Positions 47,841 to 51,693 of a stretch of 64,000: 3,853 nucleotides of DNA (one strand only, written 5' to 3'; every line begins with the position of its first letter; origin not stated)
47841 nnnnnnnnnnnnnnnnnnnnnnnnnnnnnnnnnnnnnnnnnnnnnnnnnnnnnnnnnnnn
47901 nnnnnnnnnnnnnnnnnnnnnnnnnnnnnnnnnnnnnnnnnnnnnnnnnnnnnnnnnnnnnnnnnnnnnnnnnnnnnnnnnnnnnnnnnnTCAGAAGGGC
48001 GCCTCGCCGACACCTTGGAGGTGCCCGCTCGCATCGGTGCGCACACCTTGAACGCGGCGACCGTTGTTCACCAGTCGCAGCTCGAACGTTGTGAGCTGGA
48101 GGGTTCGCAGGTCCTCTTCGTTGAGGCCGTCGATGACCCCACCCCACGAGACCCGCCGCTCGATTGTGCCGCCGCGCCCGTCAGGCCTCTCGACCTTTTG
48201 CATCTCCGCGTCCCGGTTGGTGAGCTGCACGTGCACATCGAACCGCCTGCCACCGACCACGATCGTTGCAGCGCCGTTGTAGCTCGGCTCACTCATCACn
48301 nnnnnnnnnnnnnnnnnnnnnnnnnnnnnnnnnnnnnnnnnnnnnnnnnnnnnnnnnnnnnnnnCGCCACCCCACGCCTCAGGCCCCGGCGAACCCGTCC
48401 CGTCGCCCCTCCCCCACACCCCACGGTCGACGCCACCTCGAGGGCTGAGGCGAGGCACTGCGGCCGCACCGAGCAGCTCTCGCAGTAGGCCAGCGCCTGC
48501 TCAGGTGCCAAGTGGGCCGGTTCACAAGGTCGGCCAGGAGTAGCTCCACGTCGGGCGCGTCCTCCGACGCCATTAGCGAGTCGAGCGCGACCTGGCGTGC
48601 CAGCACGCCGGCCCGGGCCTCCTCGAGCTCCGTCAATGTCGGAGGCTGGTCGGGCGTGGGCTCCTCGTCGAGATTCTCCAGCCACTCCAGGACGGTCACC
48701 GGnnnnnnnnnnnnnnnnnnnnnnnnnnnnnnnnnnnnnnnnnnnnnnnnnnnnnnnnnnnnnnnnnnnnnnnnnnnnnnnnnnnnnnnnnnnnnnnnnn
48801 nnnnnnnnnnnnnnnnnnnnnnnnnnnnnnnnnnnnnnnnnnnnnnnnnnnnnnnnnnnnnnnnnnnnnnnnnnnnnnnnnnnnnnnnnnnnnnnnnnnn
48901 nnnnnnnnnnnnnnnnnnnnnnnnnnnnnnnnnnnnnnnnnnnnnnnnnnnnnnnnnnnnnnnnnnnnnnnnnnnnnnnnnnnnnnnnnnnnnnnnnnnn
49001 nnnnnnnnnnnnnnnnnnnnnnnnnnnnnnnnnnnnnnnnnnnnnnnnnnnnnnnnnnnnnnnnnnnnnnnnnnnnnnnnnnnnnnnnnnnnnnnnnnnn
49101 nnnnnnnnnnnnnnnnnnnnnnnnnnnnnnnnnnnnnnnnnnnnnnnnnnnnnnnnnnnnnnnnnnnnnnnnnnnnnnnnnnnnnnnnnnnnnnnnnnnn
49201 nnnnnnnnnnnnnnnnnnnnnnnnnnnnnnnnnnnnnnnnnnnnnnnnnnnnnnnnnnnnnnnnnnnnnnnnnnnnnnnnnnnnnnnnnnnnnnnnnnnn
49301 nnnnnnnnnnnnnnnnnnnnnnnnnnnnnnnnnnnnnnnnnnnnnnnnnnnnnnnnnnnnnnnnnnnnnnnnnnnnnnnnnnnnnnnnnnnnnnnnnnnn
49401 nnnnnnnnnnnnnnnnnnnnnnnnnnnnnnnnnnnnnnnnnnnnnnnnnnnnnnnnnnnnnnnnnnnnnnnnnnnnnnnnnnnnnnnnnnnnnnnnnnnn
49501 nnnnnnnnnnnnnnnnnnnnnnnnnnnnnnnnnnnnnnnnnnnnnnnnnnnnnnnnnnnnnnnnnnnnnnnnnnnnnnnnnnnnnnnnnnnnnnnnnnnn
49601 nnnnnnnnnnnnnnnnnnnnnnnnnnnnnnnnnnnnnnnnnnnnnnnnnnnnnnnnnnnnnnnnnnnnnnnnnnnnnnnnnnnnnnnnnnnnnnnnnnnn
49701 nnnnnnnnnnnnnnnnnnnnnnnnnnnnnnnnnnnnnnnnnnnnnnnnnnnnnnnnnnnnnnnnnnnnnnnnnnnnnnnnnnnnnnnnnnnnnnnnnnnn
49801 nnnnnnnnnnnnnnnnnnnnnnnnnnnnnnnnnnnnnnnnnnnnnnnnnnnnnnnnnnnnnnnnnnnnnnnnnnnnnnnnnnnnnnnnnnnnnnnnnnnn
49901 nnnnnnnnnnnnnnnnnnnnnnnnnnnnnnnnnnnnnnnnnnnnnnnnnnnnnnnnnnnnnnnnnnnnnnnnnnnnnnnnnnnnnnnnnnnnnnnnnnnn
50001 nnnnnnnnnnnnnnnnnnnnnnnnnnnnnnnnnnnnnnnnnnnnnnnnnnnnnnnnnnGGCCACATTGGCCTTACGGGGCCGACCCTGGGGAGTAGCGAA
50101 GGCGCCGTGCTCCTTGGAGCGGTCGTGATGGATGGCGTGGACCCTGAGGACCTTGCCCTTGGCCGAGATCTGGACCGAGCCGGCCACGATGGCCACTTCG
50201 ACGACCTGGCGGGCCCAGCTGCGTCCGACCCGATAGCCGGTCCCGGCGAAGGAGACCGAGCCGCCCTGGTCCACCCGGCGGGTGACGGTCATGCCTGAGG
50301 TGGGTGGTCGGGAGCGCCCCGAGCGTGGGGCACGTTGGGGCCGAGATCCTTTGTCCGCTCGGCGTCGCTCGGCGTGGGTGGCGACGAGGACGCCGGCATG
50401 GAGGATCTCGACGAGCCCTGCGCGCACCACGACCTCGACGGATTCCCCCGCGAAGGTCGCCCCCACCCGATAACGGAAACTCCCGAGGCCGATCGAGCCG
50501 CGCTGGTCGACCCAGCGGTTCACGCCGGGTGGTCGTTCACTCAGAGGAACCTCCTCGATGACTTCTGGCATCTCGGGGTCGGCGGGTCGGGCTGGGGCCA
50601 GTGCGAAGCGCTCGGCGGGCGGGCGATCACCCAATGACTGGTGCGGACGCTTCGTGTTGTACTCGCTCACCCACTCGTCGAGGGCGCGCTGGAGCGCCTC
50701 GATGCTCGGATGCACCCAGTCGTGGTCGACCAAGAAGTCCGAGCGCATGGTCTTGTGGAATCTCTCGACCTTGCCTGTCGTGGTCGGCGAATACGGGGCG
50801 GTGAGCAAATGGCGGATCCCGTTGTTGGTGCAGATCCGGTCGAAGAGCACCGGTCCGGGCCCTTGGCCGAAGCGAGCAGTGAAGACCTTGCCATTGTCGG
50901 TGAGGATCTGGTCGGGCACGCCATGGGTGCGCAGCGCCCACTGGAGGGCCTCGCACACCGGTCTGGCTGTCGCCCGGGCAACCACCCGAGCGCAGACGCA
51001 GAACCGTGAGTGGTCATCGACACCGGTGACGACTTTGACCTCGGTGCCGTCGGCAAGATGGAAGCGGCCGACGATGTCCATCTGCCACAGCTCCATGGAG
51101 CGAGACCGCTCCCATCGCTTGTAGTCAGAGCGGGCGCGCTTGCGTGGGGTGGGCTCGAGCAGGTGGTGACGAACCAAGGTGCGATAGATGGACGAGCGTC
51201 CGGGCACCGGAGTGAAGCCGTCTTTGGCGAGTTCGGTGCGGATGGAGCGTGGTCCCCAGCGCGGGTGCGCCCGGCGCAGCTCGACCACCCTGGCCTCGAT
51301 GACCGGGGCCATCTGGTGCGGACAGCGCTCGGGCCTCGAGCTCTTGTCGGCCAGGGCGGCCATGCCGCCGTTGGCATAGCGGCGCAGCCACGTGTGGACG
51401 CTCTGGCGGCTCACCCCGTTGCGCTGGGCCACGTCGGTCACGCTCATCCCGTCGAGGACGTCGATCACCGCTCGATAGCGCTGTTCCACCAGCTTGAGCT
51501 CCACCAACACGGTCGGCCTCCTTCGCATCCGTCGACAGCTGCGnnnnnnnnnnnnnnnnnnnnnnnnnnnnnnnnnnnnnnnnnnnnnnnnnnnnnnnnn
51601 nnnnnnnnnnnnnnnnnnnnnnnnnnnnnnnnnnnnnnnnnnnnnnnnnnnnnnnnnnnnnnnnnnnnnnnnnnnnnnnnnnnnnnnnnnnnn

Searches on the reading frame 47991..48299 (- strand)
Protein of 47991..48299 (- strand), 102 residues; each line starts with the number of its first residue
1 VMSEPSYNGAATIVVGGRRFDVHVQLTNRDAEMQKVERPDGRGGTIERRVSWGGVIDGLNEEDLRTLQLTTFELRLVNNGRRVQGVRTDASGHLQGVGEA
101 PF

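Call 28: find_encoding_contigs(protein=window:47991-48299:-, flank=10000, max_places=6)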
Protein window:47991-48299:- (102 aa): no gene with exactly this product is on record in the collection.

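Call 30: find_related_loci(query=window:47991-48299:-, collection=viral_contigs, flank=10000)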
Query window:47991-48299:- (102 aa) in viral_contigs; peptide patterns used: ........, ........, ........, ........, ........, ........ (x = any residue, [..] = any of these).
9 stretches matched a pattern, but none encodes a relative of the query by tblastn (E <= 1e-3).

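Call 53: find_homologous_proteins(query=window:47991-48299:-, max_evalue=0.001)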
Query window:47991-48299:- (102 aa): 14 proteins with E <= 0.001 among 138 candidates.
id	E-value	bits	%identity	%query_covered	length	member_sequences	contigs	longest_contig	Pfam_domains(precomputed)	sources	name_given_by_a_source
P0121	8.8e-60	217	100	99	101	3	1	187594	-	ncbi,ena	-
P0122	2.8e-47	177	87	99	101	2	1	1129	-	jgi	jgi:hypothetical protein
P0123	4.6e-45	170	84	99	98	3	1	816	PF16170.11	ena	-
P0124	1.2e-44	169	83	100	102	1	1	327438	PF16170.11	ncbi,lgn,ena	-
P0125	1.6e-43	165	84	99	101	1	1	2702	-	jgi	jgi:hypothetical protein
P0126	1.9e-43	165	83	100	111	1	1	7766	-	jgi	jgi:hypothetical protein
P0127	3.5e-43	164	83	99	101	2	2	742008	-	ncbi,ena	-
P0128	2.2e-41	158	80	99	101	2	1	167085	-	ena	-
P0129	9.3e-41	156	81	100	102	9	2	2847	-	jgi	-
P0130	1.0e-39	153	78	99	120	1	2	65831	-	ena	-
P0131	2.0e-34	136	71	100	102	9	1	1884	-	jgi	jgi:hypothetical protein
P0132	1.8e-33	133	74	100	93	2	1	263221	PF16170.11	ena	-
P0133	1.2e-30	124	69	99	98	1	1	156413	PF16170.11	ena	-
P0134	1.5e-29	120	69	99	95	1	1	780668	PF16170.11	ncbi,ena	-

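Call 54: find_encoding_contigs(protein=P0121, flank=10000, max_places=6)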
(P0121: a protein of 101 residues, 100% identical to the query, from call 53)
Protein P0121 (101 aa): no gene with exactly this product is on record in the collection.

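Call 55: find_encoding_contigs(protein=P0127, flank=10000, max_places=4)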
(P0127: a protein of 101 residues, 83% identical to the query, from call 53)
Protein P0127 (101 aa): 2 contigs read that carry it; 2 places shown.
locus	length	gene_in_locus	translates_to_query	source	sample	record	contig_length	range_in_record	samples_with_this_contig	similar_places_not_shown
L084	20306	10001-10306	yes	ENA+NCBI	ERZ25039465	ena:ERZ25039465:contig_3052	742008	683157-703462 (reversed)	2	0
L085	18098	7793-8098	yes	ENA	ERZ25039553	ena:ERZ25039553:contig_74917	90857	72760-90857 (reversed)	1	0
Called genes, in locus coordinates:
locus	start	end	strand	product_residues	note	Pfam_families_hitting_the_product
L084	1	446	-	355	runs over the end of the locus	PF18130:ATPgrasp_N, PF01071:GARS_A, PF02222:ATP-grasp (weak), PF07478:Dala_Dala_lig_C (weak), PF13535:ATP-grasp_4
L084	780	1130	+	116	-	PF01106:NifU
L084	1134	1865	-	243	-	PF02596:DUF169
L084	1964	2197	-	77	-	PF13459:Fer4_15, PF13370:Fer4_13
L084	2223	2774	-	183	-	PF01883:FeS_assembly_P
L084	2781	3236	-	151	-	PF01592:NifU_N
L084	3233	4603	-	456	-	PF19295:SufBD_N, PF01458:SUFBD_core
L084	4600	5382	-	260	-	PF00005:ABC_tran, PF02463:SMC_N (faint)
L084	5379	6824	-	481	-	PF19295:SufBD_N, PF01458:SUFBD_core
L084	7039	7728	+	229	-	PF12802:MarR_2 (weak), PF12840:HTH_20 (weak)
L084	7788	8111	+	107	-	PF01910:Thiamine_BP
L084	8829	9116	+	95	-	PF13455:MUG113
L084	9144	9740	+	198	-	-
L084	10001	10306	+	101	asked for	-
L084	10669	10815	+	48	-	-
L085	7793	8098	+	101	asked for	-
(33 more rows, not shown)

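Call 56: list_cluster_members(proteins=[P0121])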
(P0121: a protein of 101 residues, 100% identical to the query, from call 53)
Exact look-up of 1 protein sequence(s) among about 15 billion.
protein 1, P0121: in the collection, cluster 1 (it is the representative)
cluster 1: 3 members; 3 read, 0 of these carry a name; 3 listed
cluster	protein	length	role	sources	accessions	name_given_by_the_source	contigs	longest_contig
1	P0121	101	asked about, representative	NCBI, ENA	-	-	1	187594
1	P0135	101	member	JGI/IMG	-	-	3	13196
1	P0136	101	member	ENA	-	-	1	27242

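Call 60: find_encoding_contigs(protein=P0136, flank=10000, max_places=4)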
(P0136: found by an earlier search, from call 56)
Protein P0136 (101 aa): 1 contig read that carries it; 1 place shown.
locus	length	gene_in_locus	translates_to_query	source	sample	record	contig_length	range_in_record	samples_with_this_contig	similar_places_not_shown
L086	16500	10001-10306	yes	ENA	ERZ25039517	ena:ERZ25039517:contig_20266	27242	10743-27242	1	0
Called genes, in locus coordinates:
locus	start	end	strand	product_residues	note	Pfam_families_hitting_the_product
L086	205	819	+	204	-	-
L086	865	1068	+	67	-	-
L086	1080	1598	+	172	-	PF00132:Hexapep (weak), PF25087:GMPPB_C (faint), PF25084:LbH_EIF2B (weak), PF00132:Hexapep (weak)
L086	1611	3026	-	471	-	PF04185:Phosphoesterase (faint)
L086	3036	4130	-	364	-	PF00135:COesterase, PF20434:BD-FAE, PF07859:Abhydrolase_3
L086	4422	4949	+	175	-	-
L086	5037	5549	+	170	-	-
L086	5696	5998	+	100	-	PF00027:cNMP_binding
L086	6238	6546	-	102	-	-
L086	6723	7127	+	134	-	-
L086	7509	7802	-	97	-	-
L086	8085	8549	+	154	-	-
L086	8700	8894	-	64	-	-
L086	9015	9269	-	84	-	-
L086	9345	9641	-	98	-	-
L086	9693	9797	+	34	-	-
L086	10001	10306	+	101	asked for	-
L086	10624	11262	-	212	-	PF01569:PAP2 (faint)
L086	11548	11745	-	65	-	-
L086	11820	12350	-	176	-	PF07238:PilZ (weak)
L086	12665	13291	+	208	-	-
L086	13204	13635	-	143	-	-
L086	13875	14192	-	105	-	-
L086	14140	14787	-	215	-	-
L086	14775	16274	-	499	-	PF13231:PMT_2 (weak)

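Call 89: search_protein_families(library=pfam, proteins=[L086:4422-4946:+, L086:5037-5546:+, L086:6241-6546:-, L086:6723-7124:+, L086:7512-7802:-], max_evalue=0.1)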
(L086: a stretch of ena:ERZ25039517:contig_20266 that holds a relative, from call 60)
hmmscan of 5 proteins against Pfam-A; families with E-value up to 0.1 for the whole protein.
L086:4422-4946:+ (175 aa): 3 families
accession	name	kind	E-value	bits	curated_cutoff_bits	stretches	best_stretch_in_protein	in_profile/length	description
PF00589.27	Phage_integrase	-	0.00012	22.3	27.1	1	133-172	20-59/172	Phage integrase family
PF13495.12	Phage_int_SAM_4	-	0.00029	21.6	27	1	2-90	6-81/85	Phage integrase, N-terminal SAM-like domain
PF02899.23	Phage_int_SAM_1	-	0.023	15.4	22.3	1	5-52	8-55/83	Phage integrase, N-terminal SAM-like domain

L086:5037-5546:+ (170 aa): 0 families

L086:6241-6546:- (102 aa): 0 families

L086:6723-7124:+ (134 aa): 0 families

L086:7512-7802:- (97 aa): 0 families

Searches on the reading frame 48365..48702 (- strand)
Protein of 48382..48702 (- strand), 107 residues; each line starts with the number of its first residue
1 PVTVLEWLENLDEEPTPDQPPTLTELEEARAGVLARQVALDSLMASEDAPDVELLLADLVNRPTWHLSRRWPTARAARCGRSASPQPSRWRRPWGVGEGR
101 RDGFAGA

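Call 18: search_protein_families(library=pfam, proteins=[window:48382-48702:-, window:48365-48685:-], max_evalue=0.01)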
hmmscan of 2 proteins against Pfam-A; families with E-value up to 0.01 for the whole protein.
window:48382-48702:- (107 aa): 0 families

window:48365-48685:- (107 aa): 1 family
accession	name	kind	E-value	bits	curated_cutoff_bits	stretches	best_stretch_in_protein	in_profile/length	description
PF02467.21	Whib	-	3.9e-07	31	23.6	1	61-101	24-64/65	Transcription factor WhiB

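Call 32: search_protein_families(library=phrogs, proteins=[window:48365-48685:-, window:48382-48702:-], max_evalue=0.01)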
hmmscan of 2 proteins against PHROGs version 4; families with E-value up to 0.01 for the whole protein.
window:48365-48685:- (107 aa): 3 families
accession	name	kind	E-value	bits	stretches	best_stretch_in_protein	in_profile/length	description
phrog_14459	-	transcription regulation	1.1e-06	30.1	1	45-106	24-85/137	transcriptional regulator WhiB-like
phrog_1333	-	unknown function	2.5e-05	25.4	1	60-106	43-89/166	-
phrog_472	-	transcription regulation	3.4e-05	23.9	1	62-104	66-109/523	WhiB transcriptional factor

window:48382-48702:- (107 aa): 0 families

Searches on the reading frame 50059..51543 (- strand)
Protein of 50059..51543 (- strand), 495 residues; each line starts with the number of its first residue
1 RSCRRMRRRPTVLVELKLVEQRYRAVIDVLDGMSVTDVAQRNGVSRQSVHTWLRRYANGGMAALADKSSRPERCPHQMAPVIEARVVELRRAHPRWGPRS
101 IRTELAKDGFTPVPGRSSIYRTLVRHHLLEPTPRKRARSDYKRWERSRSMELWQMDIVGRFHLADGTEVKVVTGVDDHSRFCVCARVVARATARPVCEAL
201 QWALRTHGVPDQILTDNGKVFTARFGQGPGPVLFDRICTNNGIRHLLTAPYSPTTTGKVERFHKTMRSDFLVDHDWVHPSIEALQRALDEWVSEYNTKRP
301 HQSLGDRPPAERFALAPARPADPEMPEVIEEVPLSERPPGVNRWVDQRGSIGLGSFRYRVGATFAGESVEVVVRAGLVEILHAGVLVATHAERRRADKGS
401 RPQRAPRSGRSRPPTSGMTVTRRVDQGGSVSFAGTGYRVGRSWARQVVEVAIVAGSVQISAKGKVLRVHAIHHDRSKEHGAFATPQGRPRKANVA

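Call 18: search_protein_families(library=pfam, proteins=[window:50059-51543:-], max_evalue=0.01)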
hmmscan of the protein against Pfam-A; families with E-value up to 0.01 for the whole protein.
window:50059-51543:- (495 aa): 14 families
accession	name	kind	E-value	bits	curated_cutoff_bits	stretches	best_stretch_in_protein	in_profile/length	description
PF13683.12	rve_3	-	7.6e-20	70.9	26.5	1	241-309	1-67/67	Integrase core domain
PF13565.12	HTH_32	-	5.4e-17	62.6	33.7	1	48-123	1-73/73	Homeodomain-like domain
PF00665.32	rve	-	5.4e-17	62.4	32.6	1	147-253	2-102/102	Integrase core domain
PF22483.2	Mu-transpos_C_2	-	8.8e-14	51.4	27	2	345-393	16-64/73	Mu transposase, C-terminal domain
PF13518.12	HTH_28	-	1.5e-12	47.8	25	1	21-71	1-51/52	Helix-turn-helix domain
PF13551.12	HTH_29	-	1.1e-10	41.9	28.1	1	22-73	1-52/64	Winged helix-turn helix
PF13384.12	HTH_23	-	1.5e-10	41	24.6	1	19-64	4-49/50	Homeodomain-like domain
PF13011.12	LZ_Tnp_IS481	-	8.3e-06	26.5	22.2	1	36-81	29-74/85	leucine-zipper of insertion element IS481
PF01527.26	HTH_Tnp_1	-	1.1e-05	26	24.1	1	20-71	10-58/75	Transposase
PF13542.12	HTH_Tnp_ISL3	-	0.00029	20.7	27.4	1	25-57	19-51/51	Helix-turn-helix domain of transposase family ISL3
PF06056.18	Terminase_5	-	0.0012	19.2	20.3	1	21-64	2-45/58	Putative ATPase subunit of terminase (gpP-like)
PF00292.24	PAX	-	0.0072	16.7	22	0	26-123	27-124/125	'Paired box' domain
PF24764.1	rva_4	-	0.0077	16.4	26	0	152-220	10-75/194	Integrase core domain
PF08281.18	Sigma70_r4_2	-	0.0087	16.1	25.7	0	22-55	14-49/54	Sigma-70, region 4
